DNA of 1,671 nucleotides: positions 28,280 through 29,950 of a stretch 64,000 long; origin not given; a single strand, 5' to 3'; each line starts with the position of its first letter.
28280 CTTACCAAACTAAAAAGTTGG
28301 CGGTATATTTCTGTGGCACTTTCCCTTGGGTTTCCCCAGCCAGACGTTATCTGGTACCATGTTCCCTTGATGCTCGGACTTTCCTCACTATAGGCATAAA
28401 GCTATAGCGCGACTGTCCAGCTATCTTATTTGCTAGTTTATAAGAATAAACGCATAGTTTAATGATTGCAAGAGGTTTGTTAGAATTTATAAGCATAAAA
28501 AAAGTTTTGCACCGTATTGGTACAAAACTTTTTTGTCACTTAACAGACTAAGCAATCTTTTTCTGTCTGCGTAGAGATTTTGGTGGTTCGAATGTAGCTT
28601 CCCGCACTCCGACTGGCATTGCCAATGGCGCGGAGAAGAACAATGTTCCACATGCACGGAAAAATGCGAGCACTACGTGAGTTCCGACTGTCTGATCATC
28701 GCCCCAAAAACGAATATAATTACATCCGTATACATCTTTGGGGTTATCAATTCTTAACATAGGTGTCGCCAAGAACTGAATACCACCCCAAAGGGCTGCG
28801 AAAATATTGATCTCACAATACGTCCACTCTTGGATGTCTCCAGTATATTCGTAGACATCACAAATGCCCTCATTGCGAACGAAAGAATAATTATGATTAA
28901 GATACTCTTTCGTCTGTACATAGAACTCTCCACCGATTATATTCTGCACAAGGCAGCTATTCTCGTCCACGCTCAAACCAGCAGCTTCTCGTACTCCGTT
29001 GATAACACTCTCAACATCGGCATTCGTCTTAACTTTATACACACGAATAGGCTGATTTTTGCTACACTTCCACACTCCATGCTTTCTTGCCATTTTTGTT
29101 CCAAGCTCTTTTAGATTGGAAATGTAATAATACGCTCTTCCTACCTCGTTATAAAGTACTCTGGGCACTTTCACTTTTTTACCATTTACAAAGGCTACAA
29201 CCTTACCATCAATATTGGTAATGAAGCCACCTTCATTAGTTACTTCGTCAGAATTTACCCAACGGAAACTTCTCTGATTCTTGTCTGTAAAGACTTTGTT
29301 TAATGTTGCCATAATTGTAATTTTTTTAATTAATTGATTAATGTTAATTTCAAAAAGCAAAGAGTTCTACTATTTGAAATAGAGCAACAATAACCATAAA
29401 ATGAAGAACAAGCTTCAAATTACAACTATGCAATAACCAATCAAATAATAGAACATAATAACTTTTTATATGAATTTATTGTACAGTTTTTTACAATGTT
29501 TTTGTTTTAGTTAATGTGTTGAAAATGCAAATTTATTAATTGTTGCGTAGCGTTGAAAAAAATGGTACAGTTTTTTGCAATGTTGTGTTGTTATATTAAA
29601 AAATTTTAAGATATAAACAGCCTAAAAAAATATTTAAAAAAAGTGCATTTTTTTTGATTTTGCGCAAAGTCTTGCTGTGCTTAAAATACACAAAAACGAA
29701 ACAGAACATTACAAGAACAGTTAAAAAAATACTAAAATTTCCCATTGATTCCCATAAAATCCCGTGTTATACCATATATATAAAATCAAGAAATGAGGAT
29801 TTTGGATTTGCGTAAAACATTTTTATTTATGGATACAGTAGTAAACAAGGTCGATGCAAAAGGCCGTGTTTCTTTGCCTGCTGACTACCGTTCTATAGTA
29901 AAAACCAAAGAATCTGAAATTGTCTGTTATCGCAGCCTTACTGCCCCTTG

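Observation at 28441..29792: Compositionally foreign gene (GC-rich) between rnpB and mraZ: likely horizontal acquisition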

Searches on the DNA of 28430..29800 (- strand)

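Call 54: search_rna_families(sources=[L026, L032, L038, L039, L040, L046, L048, L049, L050, L051, L013], threshold=gathering)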
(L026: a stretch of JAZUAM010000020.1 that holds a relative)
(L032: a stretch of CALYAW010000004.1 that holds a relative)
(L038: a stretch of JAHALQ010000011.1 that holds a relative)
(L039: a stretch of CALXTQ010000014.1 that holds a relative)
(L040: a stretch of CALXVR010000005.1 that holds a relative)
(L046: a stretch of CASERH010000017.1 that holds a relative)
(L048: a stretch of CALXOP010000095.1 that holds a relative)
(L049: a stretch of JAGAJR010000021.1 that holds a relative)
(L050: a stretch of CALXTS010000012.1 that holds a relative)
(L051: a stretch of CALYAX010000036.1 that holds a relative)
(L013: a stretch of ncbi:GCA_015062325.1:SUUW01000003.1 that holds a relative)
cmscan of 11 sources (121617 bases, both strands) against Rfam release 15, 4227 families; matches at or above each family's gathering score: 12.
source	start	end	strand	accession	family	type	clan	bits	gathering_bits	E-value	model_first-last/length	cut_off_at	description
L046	5145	5549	+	RF00010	RNaseP_bact_a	Gene; ribozyme;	CL00002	290.2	100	1.5e-93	1-367/367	no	Bacterial RNase P class A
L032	6867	7264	+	RF00010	RNaseP_bact_a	Gene; ribozyme;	CL00002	287.5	100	1.2e-92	1-367/367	no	Bacterial RNase P class A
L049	6946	7351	+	RF00010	RNaseP_bact_a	Gene; ribozyme;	CL00002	287.4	100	1.3e-92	1-367/367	no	Bacterial RNase P class A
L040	6868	7252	+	RF00010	RNaseP_bact_a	Gene; ribozyme;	CL00002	283.8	100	2.1e-91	1-367/367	no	Bacterial RNase P class A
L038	5881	6279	+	RF00010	RNaseP_bact_a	Gene; ribozyme;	CL00002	283.1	100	3.6e-91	1-367/367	no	Bacterial RNase P class A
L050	6900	7313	+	RF00010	RNaseP_bact_a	Gene; ribozyme;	CL00002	281.3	100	1.5e-90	1-367/367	no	Bacterial RNase P class A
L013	3070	3468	-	RF00010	RNaseP_bact_a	Gene; ribozyme;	CL00002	280.3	100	3.3e-90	1-367/367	no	Bacterial RNase P class A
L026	6880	7281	+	RF00010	RNaseP_bact_a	Gene; ribozyme;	CL00002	278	100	2e-89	1-367/367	no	Bacterial RNase P class A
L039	6868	7271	+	RF00010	RNaseP_bact_a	Gene; ribozyme;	CL00002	278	100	1.9e-89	1-367/367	no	Bacterial RNase P class A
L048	1531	1916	+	RF00010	RNaseP_bact_a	Gene; ribozyme;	CL00002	273.5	100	6.3e-88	1-367/367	no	Bacterial RNase P class A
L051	5535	5951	+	RF00010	RNaseP_bact_a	Gene; ribozyme;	CL00002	273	100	9.5e-88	1-367/367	no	Bacterial RNase P class A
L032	1083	1237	+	RF00013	6S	Gene;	-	62.5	46.4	1e-09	1-187/187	no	6S / SsrS RNA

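Call 55: search_rna_families(sources=[L001, L004, L005, L007, L018, L019, L020, L022, L024, L025, L027, L043], threshold=gathering)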
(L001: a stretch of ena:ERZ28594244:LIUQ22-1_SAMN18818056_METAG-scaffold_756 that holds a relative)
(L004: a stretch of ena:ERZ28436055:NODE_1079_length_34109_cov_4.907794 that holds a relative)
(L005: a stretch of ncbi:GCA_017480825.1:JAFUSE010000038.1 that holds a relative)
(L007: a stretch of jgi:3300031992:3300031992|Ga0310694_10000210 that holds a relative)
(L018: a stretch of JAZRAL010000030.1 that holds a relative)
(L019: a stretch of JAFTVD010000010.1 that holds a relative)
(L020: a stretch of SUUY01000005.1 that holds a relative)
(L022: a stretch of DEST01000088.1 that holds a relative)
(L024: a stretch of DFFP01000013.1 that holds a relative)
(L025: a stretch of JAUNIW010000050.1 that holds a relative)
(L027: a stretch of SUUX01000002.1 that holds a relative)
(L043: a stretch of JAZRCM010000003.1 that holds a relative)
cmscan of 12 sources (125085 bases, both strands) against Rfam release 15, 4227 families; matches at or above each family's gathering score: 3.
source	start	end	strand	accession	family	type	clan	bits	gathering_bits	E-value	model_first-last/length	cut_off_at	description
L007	5632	5703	-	RF00005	tRNA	Gene; tRNA;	CL00001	60.9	29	1.9e-10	1-71/71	no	tRNA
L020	11624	11695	-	RF00005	tRNA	Gene; tRNA;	CL00001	56.7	29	2.7e-09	1-71/71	no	tRNA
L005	7047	7129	-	RF00005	tRNA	Gene; tRNA;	CL00001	51.7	29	6.6e-08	1-71/71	no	tRNA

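Call 87: search_rna_families(source=window, start=28430, end=29800, threshold=evalue, max_evalue=1)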
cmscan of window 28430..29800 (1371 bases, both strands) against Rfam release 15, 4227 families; matches with E-value up to 1: 1.
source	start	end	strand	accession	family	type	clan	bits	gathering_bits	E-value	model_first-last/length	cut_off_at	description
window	29421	29491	-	RF00833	mir-70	Gene; miRNA;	-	23.4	90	0.099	1-79/79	no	mir-70 microRNA precursor family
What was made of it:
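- Rfam finds nothing credible in 28430-29800 (call 87).
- Tried and rejected: Rfam on the spacers: only a chance mir-70 hit (call 87).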
